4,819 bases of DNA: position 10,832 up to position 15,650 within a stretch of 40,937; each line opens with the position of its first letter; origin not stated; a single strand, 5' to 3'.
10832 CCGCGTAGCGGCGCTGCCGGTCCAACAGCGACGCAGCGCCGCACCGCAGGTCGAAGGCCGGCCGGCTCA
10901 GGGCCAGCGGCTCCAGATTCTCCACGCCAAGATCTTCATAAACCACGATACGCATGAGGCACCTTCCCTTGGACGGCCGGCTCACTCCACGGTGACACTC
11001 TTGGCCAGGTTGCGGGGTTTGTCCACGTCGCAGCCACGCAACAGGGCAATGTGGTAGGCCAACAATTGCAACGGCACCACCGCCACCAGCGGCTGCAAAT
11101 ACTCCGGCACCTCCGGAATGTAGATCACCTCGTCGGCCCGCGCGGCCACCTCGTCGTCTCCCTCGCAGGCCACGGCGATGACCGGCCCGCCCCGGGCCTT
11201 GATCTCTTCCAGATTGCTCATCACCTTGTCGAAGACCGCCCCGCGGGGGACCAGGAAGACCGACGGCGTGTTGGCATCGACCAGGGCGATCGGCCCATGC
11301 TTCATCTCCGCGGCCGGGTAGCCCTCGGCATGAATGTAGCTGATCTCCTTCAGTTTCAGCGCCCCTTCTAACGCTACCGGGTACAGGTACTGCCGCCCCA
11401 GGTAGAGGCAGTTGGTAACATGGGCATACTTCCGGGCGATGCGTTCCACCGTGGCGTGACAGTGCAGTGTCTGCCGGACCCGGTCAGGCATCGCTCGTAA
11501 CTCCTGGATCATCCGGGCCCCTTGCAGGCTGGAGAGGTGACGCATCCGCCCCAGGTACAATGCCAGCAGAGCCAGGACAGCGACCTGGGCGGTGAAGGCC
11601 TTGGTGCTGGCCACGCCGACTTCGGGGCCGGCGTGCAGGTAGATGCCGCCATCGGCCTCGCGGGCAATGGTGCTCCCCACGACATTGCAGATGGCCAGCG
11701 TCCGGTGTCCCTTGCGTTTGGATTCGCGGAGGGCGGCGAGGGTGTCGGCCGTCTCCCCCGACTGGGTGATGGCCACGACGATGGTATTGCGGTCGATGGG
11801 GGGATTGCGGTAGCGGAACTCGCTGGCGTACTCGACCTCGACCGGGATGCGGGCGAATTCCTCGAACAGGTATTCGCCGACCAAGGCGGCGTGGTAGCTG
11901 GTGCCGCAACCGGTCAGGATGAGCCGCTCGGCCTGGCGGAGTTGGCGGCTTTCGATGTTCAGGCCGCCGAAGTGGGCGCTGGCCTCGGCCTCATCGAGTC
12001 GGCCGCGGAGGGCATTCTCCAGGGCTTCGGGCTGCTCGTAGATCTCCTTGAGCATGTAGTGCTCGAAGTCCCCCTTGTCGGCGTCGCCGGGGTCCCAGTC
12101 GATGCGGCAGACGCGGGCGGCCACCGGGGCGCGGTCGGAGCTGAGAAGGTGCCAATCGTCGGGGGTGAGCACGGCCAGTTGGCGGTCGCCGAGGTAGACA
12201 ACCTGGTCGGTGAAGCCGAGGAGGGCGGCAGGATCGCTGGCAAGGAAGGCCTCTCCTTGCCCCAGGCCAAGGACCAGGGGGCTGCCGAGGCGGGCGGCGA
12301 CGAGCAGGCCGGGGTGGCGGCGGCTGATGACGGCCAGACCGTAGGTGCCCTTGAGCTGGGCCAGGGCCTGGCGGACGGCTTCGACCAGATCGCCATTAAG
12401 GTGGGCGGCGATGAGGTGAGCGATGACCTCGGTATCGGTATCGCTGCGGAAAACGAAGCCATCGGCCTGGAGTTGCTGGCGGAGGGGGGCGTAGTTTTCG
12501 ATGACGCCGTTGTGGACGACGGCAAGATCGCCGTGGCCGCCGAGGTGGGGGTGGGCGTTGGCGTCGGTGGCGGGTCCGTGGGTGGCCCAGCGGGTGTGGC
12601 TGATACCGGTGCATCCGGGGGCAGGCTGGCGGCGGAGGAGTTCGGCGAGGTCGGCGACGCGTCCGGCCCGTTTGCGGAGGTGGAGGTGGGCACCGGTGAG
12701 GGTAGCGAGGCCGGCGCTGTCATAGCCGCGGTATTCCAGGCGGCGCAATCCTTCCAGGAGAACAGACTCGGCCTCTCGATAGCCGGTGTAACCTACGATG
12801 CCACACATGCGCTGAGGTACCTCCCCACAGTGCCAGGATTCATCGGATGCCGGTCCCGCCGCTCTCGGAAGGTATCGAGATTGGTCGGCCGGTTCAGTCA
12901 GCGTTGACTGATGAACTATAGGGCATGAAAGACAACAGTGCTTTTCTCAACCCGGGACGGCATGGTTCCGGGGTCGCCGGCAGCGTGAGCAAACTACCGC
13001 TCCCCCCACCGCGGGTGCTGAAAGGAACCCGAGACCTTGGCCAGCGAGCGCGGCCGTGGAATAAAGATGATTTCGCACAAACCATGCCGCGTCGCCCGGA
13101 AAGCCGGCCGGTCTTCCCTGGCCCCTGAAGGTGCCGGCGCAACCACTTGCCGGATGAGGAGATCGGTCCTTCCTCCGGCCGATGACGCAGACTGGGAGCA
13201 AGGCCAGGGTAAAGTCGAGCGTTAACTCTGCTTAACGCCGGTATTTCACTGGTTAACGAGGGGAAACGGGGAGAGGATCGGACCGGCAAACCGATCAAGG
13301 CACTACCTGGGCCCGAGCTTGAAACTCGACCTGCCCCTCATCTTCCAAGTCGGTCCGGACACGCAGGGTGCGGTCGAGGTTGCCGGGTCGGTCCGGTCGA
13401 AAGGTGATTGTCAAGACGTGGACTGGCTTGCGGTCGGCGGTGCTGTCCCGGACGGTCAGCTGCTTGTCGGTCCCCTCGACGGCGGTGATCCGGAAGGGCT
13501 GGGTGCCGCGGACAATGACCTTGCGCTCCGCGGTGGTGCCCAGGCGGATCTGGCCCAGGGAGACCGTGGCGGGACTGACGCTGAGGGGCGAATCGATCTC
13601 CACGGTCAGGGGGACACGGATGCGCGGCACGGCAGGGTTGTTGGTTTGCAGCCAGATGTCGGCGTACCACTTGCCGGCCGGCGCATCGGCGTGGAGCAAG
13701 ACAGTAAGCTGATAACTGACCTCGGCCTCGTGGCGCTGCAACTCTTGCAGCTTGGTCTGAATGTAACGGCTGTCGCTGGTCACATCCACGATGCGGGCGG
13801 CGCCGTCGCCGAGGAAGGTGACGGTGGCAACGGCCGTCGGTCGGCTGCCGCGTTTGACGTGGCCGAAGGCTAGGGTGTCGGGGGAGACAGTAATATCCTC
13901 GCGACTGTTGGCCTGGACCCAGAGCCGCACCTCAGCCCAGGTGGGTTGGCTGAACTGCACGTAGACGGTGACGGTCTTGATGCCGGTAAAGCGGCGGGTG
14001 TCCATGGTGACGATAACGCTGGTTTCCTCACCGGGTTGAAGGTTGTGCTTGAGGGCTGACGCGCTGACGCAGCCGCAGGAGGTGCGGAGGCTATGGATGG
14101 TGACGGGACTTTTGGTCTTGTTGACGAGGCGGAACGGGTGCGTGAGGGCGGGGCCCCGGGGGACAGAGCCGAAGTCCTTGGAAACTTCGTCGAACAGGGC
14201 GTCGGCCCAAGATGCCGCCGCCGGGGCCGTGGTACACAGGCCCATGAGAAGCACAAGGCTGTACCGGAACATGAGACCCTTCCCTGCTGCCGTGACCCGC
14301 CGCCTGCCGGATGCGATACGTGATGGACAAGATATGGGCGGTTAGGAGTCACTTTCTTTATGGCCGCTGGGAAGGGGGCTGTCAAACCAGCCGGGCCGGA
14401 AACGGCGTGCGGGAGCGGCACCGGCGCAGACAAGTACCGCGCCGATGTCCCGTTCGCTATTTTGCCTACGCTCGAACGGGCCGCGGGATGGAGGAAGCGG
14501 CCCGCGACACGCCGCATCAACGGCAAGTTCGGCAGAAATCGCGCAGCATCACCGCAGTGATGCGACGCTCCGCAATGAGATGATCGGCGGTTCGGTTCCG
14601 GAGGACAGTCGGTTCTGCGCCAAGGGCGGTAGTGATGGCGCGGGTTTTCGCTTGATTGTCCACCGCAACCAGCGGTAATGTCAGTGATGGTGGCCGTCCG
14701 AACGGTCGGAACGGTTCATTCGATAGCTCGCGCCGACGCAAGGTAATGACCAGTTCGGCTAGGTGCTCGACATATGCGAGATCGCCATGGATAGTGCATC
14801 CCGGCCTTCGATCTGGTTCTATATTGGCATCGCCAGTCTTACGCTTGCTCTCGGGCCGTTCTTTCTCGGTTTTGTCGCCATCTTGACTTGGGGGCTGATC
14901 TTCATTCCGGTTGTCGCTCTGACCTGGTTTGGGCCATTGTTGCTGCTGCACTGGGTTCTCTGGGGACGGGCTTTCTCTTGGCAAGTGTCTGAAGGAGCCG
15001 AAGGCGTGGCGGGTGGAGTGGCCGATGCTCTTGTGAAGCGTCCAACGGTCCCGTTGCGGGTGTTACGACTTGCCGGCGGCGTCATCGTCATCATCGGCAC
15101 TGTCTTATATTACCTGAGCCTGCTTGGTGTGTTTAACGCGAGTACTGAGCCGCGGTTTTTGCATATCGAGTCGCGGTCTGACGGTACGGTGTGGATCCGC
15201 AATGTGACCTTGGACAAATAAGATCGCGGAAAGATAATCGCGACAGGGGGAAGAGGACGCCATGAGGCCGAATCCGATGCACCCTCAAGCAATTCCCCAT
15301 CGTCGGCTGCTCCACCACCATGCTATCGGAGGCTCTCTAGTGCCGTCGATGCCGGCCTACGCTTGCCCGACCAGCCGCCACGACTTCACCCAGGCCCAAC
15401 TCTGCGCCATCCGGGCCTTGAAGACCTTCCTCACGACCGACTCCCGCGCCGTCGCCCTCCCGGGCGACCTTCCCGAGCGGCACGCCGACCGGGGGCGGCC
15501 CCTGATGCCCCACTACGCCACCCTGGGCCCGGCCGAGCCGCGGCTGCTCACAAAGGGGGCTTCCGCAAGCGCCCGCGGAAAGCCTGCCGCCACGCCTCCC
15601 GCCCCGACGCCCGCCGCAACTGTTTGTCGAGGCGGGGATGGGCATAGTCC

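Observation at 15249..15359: Two ~110-bp near-identical direct repeats 7.9 kb apart (second copy 23147..23256)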

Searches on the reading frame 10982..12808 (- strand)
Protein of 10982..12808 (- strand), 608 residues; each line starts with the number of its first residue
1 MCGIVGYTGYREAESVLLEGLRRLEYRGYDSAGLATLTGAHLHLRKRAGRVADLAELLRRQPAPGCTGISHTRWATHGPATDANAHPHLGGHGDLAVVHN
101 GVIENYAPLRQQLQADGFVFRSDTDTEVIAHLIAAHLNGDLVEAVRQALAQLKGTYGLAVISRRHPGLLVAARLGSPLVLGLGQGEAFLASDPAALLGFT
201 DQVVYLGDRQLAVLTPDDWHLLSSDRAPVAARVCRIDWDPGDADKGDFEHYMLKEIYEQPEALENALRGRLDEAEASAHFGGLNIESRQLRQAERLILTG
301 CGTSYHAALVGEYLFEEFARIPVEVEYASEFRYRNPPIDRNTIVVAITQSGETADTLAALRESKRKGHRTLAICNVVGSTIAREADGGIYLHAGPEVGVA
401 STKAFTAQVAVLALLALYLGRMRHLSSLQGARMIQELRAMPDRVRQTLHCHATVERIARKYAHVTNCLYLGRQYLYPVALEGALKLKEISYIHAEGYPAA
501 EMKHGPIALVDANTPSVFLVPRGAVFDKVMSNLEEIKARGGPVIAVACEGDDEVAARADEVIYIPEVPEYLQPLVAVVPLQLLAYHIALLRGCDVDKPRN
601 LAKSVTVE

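Call 22: find_encoding_contigs(protein=window:10982-12808:-, flank=10000, max_places=6)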
Protein window:10982-12808:- (608 aa): no gene with exactly this product is on record in the collection.

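Call 62: search_protein_families(library=pfam, proteins=[window:10982-12808:-], max_evalue=0.001)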
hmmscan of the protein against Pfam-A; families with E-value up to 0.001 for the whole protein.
window:10982-12808:- (608 aa): 4 families
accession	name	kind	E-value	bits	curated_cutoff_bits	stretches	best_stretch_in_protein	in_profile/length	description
PF01380.27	SIS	-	6.8e-68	226.9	25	2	290-417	2-130/131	SIS domain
PF13522.11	GATase_6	-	8.9e-20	71.5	27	1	66-191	11-129/130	Glutamine amidotransferase domain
PF13537.11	GATase_7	-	4.9e-15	56.1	25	1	81-197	9-122/123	Glutamine amidotransferase domain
PF13230.11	GATase_4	-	9.4e-06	25.2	23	1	46-137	52-141/272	Glutamine amidotransferases class-II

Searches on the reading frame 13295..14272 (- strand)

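Call 7: search_protein_families(library=pfam, proteins=[window:13295-14272:-], max_evalue=0.1)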
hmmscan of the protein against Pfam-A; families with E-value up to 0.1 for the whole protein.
window:13295-14272:- (325 aa): 5 families
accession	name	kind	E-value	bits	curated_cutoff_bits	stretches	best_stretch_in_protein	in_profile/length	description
PF07610.17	DUF1573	-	2.5e-22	79.1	26.1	1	27-110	3-88/98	Protein of unknown function (DUF1573)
PF22544.2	HYDIN_VesB_CFA65-like_Ig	-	9.2e-16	58.3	25.5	1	27-120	5-98/100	HYDIN/CFA65/VesB-like, Ig-like domain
PF15780.11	ASH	-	3.6e-07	30.7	27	1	229-308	7-91/98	Abnormal spindle-like microcephaly-assoc'd, ASPM-SPD-2-Hydin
PF14728.12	PTHB1_GAE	-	0.001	20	27.4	0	98-151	3-55/88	PTHB1 GAE domain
PF22073.2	Cep192_D4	-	0.0085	16.7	35.5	0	247-314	21-100/112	Cep192 domain 4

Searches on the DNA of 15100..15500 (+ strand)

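Call 61: search_rna_families(source=window, start=15100, end=15500, threshold=evalue, max_evalue=10)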
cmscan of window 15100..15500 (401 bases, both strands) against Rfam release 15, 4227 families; matches with E-value up to 10: 3.
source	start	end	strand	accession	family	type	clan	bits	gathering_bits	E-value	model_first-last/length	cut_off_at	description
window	15353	15388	+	RF01973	H19_2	Gene; lncRNA;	-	15.7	50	0.13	1-69/69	no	H19 conserved region 2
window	15440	15494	-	RF03023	rpfG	Gene; sRNA;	-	15.5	75.9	0.64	31-85/85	no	rpfG RNA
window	15443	15477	-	RF01736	flg-Rhizobiales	Cis-reg;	-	11.2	55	6.7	41-73/141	no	flg-Rhizobiales RNA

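Call 64: search_dna_similar(query=window:15249-15359:+, collection=plasmids, mode=distant, max_evalue=1, max_rows=10)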
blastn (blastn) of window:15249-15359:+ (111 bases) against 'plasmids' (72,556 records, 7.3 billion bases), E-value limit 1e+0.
No match.

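Call 65: search_dna_similar(query=window:15249-15359:+, collection=phages, mode=distant, max_evalue=1, max_rows=10)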
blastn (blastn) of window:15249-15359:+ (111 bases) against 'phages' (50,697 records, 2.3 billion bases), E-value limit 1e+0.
No match.
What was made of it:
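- Tried and rejected: Plasmid and phage blastn gave no match (calls 64, 65).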
